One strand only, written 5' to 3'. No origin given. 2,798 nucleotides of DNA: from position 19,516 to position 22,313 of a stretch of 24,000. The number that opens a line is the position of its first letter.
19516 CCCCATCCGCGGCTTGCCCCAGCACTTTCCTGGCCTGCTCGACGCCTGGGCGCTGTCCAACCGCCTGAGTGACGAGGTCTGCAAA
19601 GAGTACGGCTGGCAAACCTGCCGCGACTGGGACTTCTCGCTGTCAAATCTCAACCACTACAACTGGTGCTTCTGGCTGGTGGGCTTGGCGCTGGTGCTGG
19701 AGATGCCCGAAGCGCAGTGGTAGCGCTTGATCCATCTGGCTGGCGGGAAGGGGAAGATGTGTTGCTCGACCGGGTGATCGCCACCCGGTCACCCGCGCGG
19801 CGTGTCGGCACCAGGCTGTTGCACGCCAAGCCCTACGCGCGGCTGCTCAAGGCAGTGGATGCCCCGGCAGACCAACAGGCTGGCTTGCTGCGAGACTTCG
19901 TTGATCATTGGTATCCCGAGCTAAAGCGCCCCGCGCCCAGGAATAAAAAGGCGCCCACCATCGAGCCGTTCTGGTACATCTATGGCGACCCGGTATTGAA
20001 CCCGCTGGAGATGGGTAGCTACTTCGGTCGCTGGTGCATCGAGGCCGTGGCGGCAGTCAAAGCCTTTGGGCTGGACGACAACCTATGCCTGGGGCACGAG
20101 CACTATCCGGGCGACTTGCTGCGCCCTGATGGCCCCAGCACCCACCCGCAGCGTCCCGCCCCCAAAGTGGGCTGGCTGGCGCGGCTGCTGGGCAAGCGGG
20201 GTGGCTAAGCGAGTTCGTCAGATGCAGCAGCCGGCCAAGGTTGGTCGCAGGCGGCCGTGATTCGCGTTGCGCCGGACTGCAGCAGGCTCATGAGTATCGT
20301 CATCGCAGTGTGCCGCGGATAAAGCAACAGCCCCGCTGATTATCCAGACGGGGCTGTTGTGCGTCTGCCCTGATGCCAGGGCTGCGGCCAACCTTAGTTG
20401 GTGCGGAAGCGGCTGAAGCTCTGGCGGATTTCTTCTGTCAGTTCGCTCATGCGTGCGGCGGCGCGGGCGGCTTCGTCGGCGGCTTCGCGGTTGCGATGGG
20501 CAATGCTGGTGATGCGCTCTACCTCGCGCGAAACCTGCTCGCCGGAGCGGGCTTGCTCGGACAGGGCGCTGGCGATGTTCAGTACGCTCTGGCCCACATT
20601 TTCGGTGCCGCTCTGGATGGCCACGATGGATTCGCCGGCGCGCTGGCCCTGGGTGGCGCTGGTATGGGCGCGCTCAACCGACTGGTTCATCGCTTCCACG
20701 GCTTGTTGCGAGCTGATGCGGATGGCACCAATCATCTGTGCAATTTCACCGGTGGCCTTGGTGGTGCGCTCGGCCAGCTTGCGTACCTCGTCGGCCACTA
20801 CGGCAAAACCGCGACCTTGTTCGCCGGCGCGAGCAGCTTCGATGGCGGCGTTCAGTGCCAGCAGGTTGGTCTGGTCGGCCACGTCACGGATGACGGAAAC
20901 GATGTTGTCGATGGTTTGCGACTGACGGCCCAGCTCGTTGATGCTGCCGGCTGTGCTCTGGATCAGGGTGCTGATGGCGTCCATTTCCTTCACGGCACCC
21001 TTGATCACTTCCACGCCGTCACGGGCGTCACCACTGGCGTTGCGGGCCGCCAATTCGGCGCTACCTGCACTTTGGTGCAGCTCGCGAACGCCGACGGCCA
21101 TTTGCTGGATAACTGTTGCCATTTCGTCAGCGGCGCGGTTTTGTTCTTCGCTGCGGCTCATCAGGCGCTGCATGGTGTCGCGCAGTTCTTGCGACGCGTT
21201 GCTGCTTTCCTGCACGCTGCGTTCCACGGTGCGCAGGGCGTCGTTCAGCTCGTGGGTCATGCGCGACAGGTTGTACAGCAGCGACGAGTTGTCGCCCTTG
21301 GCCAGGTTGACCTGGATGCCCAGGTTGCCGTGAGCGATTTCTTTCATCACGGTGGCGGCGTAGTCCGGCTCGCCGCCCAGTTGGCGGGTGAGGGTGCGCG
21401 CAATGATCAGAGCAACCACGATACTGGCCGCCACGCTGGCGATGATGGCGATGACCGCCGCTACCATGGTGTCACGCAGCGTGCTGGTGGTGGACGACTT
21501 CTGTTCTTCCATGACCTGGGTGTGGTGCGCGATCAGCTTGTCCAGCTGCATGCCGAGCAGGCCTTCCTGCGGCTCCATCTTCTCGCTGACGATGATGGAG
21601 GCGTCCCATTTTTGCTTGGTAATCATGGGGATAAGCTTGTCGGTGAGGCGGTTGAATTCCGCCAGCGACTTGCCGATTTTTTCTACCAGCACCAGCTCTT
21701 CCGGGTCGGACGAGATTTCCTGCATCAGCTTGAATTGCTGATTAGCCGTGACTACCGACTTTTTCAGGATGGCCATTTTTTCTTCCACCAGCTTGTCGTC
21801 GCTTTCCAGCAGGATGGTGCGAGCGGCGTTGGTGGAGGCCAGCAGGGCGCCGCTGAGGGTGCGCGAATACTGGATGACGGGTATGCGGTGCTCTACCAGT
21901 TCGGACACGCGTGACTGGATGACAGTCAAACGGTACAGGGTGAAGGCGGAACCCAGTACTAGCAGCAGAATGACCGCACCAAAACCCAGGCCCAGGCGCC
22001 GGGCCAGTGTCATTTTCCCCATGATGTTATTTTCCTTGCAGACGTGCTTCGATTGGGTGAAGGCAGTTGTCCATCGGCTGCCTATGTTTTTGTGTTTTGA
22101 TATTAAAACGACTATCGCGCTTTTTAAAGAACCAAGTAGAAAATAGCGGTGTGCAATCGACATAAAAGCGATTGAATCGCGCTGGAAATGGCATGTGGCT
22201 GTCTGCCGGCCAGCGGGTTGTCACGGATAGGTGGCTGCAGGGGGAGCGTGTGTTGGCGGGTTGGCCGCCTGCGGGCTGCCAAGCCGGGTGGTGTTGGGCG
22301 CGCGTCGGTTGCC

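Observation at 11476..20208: Five toxin/immunity modules with four different predicted toxin folds stacked behind one cdiA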

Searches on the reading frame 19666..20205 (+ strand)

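Call 5: search_protein_families(library=pfam, max_evalue=0.1, proteins=[window:19666-20205:+])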
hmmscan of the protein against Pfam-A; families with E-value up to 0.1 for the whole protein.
window:19666-20205:+ (180 aa): 1 family
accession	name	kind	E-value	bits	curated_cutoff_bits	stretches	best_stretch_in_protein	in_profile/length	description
PF08929.15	PoNi_C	-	2.7e-18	67.2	25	1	30-151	2-107/107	PoNe immunity proteins (PoNi), C-terminal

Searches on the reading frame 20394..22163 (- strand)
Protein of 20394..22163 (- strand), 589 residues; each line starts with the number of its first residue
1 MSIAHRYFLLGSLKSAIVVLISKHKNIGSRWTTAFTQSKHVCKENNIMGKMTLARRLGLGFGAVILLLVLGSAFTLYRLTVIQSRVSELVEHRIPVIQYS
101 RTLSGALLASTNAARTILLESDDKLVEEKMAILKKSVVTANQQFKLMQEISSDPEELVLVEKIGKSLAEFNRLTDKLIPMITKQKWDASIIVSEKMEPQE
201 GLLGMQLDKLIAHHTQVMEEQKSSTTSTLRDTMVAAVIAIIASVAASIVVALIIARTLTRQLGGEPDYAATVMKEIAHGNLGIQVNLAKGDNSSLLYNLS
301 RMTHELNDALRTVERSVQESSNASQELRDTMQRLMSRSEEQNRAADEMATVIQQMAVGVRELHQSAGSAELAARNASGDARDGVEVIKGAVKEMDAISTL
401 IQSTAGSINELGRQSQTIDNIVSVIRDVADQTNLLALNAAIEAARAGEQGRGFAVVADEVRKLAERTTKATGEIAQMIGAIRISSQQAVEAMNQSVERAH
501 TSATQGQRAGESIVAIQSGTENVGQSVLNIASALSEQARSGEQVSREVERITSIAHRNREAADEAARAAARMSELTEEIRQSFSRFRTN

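Call 5: search_protein_families(library=pfam, max_evalue=0.1, proteins=[window:20394-22163:-])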
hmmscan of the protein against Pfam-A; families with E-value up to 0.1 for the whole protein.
window:20394-22163:- (589 aa): 4 families
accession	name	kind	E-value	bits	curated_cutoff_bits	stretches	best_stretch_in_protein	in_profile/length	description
PF00015.26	MCPsignal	-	2e-45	155.2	34.6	1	372-554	3-171/172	Methyl-accepting chemotaxis protein (MCP) signalling domain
PF12729.13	4HB_MCP_1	-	4.2e-10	39.9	27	1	51-225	2-177/181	Four helix bundle sensory module for signal transduction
PF13339.11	AATF-Che1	-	0.041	14.9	24.7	1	481-588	21-128/137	Apoptosis antagonizing transcription factor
PF10157.14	BORCS6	-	0.087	13.5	35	1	294-355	29-90/101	BLOC-1-related complex sub-unit 6 C-terminal helix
